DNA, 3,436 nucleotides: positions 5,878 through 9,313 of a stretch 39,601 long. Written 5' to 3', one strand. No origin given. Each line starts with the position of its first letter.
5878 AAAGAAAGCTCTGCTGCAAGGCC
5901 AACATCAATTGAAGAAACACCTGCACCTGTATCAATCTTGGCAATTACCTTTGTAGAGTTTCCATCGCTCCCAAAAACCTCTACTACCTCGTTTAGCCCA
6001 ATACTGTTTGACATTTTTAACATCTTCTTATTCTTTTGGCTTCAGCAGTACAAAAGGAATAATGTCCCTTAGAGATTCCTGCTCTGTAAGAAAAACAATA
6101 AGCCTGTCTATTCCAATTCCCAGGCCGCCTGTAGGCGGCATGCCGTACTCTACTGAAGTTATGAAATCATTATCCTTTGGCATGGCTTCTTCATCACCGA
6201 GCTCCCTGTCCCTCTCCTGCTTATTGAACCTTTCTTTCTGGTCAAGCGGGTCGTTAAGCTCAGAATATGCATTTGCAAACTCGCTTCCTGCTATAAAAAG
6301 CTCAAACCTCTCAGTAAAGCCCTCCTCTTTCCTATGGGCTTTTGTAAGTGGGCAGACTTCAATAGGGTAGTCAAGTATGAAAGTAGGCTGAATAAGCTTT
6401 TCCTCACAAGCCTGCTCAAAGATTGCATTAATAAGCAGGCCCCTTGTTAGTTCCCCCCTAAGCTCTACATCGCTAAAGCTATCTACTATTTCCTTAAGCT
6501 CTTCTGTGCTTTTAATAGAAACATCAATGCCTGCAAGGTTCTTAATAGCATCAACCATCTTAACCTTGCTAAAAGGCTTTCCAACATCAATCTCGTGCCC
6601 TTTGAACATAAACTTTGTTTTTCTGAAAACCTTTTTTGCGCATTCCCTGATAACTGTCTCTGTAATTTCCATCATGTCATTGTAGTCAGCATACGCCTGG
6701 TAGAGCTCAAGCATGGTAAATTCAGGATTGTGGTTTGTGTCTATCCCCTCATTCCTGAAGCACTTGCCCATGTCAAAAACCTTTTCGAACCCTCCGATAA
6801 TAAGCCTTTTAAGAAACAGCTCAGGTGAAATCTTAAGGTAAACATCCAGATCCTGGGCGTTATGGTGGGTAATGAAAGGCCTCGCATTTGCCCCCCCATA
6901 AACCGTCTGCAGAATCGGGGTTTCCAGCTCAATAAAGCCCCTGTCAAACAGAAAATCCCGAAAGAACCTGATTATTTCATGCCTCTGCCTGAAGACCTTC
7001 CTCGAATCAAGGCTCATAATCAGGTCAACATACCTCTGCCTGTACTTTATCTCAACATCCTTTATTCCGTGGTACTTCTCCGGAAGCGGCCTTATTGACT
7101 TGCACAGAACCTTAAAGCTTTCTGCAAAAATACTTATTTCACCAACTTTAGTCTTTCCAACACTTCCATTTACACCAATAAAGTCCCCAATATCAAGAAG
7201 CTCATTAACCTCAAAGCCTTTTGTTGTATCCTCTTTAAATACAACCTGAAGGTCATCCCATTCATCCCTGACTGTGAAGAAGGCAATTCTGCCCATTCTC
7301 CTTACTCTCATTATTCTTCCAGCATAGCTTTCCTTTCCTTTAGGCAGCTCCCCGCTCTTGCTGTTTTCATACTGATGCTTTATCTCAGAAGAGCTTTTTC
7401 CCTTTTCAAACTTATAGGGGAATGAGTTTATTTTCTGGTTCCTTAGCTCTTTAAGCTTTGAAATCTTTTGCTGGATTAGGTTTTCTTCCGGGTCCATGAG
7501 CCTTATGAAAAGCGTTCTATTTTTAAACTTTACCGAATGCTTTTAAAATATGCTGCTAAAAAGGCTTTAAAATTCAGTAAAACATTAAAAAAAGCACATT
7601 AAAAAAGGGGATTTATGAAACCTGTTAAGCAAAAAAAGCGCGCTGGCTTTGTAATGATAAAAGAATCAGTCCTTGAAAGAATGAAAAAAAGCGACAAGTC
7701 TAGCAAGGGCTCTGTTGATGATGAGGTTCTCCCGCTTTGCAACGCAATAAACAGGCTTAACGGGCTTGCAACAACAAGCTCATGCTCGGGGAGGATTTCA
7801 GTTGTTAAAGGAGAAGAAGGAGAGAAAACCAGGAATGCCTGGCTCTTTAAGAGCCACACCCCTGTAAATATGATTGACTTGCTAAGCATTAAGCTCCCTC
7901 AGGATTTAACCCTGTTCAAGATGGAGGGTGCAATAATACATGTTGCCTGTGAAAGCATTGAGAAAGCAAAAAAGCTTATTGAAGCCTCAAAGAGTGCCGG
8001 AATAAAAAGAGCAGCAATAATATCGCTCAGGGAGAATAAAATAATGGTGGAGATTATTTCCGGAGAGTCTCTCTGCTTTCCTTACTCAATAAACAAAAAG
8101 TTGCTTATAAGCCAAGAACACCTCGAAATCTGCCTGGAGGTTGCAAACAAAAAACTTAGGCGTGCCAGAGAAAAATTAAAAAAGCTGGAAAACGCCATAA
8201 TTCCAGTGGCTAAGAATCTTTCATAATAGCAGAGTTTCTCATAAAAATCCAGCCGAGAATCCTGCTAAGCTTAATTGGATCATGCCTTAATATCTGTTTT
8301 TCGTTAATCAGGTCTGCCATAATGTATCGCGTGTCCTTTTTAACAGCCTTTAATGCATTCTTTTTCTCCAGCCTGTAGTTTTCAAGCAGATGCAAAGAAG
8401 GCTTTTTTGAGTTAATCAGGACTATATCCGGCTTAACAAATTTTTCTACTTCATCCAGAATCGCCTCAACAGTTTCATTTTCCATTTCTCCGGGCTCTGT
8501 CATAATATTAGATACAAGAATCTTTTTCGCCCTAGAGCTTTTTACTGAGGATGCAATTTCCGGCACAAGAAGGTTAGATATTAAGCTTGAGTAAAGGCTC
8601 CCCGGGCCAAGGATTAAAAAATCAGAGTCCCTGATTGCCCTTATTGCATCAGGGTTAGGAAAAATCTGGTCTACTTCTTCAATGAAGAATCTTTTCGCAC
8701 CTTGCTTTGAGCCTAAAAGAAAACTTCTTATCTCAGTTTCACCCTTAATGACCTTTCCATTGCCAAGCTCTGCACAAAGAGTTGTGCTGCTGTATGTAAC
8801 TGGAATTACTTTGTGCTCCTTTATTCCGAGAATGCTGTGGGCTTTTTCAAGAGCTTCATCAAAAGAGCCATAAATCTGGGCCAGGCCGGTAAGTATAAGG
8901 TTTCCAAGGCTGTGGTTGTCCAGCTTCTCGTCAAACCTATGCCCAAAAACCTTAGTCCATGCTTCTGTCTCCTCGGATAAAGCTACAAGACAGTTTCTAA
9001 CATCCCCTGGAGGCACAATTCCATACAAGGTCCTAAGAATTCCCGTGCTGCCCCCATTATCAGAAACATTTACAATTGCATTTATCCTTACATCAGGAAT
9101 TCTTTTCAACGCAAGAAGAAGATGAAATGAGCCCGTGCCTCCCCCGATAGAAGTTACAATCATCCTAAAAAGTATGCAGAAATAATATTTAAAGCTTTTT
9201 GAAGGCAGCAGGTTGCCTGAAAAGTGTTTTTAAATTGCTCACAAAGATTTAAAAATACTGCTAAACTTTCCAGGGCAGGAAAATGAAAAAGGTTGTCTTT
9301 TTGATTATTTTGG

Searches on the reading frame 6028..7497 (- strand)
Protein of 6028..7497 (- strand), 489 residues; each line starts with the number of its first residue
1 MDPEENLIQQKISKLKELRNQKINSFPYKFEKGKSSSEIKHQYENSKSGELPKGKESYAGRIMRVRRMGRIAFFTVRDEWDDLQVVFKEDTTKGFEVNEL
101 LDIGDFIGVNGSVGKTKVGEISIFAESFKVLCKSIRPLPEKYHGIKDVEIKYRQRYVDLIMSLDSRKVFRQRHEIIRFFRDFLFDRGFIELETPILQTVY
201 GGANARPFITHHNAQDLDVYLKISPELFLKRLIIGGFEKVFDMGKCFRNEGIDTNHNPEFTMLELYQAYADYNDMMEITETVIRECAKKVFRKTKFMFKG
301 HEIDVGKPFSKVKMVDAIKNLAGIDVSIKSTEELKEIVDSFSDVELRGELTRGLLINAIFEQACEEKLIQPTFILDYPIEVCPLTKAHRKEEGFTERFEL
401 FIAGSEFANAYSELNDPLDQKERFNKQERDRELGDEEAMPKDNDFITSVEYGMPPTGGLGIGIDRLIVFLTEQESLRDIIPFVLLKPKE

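Call 58: search_protein_families(library=pfam, proteins=[window:6028-7497:-], max_evalue=0.001)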
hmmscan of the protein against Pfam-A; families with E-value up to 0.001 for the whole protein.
window:6028-7497:- (489 aa): 3 families
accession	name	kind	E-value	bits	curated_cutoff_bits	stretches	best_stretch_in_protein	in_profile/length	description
PF00152.25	tRNA-synt_2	-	1.1e-92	310.8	25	1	148-483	2-305/308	tRNA synthetases class II (D, K and N)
PF01336.31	tRNA_anti-codon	-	7.3e-15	55.1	27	1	59-131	4-75/75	OB-fold nucleic acid binding domain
PF01409.25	tRNA-synt_2d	-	1.7e-05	24.9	19.8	1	239-299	104-163/246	tRNA synthetases class II core domain (F)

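Call 71: find_homologous_proteins(query=window:6028-7497:-, max_evalue=1e-30)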
Query window:6028-7497:- (489 aa): 8000 proteins with E <= 1e-30 among 8000 candidates; the best 120 are listed.
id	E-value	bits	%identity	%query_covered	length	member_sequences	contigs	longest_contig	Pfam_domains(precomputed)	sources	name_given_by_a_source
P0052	0.0e+0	1098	100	100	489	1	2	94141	PF01409.26,PF01336.32,PF00152.26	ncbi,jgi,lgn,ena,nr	ncbi:MAG TPA: lysine--tRNA ligase [Candidatus Woesearchaeota archaeon]|nr:lysine--tRNA ligase [Candi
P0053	1.4e-293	992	89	100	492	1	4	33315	PF01409.26,PF01336.32,PF00152.26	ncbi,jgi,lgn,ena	jgi:lysyl-tRNA synthetase class 2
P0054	1.1e-208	712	65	99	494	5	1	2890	PF01409.26,PF01336.32,PF00152.26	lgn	-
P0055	3.3e-207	707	65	99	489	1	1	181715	PF01409.26,PF01336.32,PF00152.26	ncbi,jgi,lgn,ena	-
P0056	8.6e-206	703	63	99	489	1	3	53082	PF01409.26,PF01336.32,PF00152.26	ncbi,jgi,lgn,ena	-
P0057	1.4e-203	695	64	99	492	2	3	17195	PF01409.26,PF01336.32,PF00152.26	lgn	-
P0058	2.1e-192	659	59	100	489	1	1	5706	PF01409.26,PF01336.32,PF00152.26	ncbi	-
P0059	1.2e-184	633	60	99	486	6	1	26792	PF01409.26,PF01336.32,PF00152.26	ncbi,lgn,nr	ncbi:MAG: lysyl-tRNA synthetase, class [Candidatus Woesearchaeota archaeon]|nr:lysyl-tRNA synthetase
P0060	1.4e-183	629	58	99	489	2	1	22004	PF01336.32,PF00152.26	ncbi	ncbi:MAG: lysine--tRNA ligase [Candidatus Woesearchaeota archaeon]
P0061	7.9e-183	627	57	100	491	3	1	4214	PF01336.32,PF00152.26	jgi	jgi:lysyl-tRNA synthetase class 2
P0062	2.6e-178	612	57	99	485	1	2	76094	PF01409.26,PF01336.32,PF00152.26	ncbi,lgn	ncbi:MAG: lysine--tRNA ligase [Candidatus Woesearchaeota archaeon]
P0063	1.6e-175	603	57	98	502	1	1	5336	PF01409.26,PF01336.32,PF00152.26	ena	-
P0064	4.6e-171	588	55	99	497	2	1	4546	PF01336.32,PF00152.26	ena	-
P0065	2.1e-170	586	55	100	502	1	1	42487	PF01409.26,PF01336.32,PF00152.26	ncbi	ncbi:MAG: lysine--tRNA ligase [Nanobdellota archaeon]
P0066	2.8e-170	586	54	99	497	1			PF01336.32,PF00152.26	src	-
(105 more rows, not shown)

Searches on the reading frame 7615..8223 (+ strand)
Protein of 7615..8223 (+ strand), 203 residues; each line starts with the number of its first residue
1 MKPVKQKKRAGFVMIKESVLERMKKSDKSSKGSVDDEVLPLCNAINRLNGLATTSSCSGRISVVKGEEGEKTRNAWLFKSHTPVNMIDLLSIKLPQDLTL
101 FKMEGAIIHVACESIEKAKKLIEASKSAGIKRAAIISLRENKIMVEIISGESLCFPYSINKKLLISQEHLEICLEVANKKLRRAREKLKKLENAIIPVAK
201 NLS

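Call 58: search_protein_families(library=pfam, proteins=[window:7615-8223:+], max_evalue=0.001)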
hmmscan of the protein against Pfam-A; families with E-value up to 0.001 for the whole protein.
window:7615-8223:+ (203 aa): 1 family
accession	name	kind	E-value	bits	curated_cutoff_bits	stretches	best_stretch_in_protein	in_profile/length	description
PF02676.19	TYW3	-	5.2e-45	153.8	27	1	16-195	3-209/211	Methyltransferase TYW3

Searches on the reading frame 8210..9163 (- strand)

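Call 58: search_protein_families(library=pfam, proteins=[window:8210-9163:-], max_evalue=0.001)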
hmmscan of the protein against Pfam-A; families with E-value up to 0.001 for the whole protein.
window:8210-9163:- (317 aa): 1 family
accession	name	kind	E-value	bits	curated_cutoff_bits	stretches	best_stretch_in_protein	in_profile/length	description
PF01933.23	CofD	-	6.2e-76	255.8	30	1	3-273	1-272/290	2-phospho-L-lactate transferase CofD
